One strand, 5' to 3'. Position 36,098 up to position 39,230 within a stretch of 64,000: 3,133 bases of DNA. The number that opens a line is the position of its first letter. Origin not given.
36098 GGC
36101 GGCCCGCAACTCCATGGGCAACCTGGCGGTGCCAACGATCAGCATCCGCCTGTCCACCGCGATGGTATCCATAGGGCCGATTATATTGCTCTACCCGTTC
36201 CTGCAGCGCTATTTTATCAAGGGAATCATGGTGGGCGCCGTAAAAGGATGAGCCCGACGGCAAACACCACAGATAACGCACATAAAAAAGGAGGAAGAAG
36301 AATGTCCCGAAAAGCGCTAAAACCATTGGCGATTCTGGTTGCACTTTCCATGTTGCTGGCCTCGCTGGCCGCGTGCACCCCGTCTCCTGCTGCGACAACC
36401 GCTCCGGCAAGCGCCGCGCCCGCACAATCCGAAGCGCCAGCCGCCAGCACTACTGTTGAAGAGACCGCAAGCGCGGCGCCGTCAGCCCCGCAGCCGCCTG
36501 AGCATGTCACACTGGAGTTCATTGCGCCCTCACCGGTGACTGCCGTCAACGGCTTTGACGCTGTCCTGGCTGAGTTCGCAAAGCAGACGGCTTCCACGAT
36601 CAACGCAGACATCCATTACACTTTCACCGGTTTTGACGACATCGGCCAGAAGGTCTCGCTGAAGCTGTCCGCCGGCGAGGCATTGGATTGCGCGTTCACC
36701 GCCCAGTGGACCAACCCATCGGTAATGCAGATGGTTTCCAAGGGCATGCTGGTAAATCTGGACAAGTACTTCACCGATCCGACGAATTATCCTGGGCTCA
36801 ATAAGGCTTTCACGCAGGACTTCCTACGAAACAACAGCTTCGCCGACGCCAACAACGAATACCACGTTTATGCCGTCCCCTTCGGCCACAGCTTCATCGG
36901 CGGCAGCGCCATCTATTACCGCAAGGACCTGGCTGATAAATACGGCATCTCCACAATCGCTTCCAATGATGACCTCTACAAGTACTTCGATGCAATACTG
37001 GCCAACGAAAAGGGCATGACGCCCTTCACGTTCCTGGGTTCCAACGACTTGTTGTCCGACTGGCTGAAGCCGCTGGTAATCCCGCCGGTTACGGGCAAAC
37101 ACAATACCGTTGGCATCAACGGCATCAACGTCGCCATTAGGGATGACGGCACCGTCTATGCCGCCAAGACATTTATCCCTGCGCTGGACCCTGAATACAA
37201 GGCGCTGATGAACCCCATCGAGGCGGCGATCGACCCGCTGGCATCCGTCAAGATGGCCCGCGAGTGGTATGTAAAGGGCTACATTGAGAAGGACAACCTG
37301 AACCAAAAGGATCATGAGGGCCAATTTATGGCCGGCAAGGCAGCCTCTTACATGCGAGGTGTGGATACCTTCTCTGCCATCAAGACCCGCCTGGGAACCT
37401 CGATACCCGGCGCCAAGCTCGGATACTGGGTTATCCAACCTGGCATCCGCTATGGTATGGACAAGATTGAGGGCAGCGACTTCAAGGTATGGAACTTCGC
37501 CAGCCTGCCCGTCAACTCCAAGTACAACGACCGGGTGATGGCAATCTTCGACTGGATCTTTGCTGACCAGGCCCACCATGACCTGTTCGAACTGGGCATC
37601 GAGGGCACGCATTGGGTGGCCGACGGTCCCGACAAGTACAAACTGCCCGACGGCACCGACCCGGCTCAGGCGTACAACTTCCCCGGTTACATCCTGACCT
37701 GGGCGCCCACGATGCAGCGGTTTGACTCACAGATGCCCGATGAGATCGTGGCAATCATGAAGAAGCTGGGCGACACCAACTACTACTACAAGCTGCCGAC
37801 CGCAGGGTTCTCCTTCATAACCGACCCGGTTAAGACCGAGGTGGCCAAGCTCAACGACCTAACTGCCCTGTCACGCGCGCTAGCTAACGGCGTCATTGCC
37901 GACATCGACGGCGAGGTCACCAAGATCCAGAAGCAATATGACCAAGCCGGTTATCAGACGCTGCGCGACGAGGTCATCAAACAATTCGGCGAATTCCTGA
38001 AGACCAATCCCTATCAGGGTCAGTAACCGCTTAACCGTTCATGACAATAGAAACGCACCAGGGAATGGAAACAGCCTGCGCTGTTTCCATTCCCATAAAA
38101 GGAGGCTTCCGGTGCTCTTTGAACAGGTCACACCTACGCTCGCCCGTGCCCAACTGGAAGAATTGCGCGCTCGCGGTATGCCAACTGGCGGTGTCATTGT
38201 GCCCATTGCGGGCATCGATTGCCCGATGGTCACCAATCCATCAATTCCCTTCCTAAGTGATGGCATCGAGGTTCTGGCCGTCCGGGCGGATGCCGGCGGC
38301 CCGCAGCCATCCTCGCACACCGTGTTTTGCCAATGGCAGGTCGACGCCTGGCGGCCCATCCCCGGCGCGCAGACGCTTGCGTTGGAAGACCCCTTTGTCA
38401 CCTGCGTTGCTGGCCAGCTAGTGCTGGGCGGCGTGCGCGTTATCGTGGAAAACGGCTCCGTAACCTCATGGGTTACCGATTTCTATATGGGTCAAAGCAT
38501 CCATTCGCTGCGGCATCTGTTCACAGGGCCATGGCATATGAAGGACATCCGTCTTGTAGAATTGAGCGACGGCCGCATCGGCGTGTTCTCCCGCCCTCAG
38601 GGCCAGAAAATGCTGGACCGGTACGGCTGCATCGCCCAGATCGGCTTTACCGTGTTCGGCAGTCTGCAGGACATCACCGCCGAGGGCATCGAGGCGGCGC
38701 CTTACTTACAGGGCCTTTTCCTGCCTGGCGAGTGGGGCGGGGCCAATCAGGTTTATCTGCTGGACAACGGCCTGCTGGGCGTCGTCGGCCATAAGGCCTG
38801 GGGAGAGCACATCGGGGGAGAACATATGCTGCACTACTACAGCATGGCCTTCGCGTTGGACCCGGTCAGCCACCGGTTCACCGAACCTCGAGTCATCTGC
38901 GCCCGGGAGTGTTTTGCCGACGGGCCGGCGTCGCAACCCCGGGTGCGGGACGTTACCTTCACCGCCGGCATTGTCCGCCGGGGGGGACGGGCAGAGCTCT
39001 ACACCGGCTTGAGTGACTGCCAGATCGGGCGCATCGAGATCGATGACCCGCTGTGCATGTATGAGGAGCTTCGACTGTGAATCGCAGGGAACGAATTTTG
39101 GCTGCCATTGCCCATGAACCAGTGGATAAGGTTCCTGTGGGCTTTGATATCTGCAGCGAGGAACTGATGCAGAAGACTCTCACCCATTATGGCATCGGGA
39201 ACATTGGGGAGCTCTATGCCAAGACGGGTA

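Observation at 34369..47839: Glycyl-radical enzyme embedded in a two-importer carbohydrate locus with DUF1861-like and URO-D/MtaA-like proteins: candidate uncharacterised anaerobic sugar pathway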

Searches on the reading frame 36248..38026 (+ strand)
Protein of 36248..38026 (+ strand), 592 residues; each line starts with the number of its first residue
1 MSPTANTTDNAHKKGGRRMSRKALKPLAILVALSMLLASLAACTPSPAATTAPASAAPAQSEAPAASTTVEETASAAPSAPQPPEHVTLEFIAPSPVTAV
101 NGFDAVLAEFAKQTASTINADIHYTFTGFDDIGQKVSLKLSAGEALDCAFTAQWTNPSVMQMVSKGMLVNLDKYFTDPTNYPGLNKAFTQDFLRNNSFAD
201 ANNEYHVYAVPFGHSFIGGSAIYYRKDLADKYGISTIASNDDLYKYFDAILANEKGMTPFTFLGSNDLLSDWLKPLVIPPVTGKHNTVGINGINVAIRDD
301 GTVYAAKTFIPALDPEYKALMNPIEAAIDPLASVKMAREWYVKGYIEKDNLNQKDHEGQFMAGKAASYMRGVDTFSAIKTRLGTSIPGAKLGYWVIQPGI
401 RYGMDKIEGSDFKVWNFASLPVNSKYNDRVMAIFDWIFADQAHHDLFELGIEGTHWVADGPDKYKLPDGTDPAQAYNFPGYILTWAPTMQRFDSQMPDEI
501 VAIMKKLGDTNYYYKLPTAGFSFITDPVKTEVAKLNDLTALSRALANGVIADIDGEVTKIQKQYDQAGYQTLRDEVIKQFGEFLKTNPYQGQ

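Call 3: search_protein_families(library=pfam, proteins=[window:36248-38026:+])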
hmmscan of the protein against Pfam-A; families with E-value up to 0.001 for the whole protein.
window:36248-38026:+ (592 aa): 1 family
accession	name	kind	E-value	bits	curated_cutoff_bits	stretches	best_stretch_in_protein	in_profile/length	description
PF12010.13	DUF3502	-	4.5e-11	43.4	24.4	1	517-585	1-69/69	Domain of unknown function (DUF3502)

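Call 7: search_protein_families(library=ncbifam, proteins=[window:36248-38026:+], max_evalue=0.001)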
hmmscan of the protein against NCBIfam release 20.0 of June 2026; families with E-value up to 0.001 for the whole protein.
window:36248-38026:+ (592 aa): 0 families

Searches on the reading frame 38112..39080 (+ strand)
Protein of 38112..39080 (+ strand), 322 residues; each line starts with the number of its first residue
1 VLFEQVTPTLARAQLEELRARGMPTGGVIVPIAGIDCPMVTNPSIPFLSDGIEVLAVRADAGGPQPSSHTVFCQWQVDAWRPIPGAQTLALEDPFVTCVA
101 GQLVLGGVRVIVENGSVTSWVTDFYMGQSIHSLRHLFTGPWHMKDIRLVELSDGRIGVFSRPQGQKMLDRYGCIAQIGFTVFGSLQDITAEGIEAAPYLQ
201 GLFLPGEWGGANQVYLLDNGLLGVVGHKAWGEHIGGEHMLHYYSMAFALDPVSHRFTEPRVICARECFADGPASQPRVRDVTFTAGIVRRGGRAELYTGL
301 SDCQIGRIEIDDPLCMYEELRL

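Call 3: search_protein_families(library=pfam, proteins=[window:38112-39080:+])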
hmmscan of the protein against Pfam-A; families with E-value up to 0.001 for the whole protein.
window:38112-39080:+ (322 aa): 1 family
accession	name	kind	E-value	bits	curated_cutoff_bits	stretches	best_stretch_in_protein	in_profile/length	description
PF08950.16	DUF1861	-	2.2e-81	273.7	28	1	30-314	15-294/296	Protein of unknown function (DUF1861)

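Call 7: search_protein_families(library=ncbifam, proteins=[window:38112-39080:+], max_evalue=0.001)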
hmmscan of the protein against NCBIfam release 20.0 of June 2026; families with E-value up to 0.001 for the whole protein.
window:38112-39080:+ (322 aa): 0 families

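Call 34: search_solved_structures(query=window:38112-39080:+, max_evalue=0.01)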
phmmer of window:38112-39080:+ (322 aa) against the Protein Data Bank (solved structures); distinct sequences matched with E-value up to 0.01: 5.
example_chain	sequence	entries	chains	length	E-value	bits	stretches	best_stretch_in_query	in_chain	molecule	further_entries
6q4w_A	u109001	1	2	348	3.3e-46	160.9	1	25-313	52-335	LmxM MPT-1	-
6q50_A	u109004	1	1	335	1.5e-45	158.8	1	27-316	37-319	MPT-4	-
2b4w_A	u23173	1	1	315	1.4e-42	148.9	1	27-314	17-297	hypothetical protein, conserved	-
6q4x_A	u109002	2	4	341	1.1e-41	146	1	26-317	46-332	Uncharacterized protein | LmxM MPT-2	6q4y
6q4z_A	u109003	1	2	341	5.4e-41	143.7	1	26-317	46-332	LmxM MPT-2 D94N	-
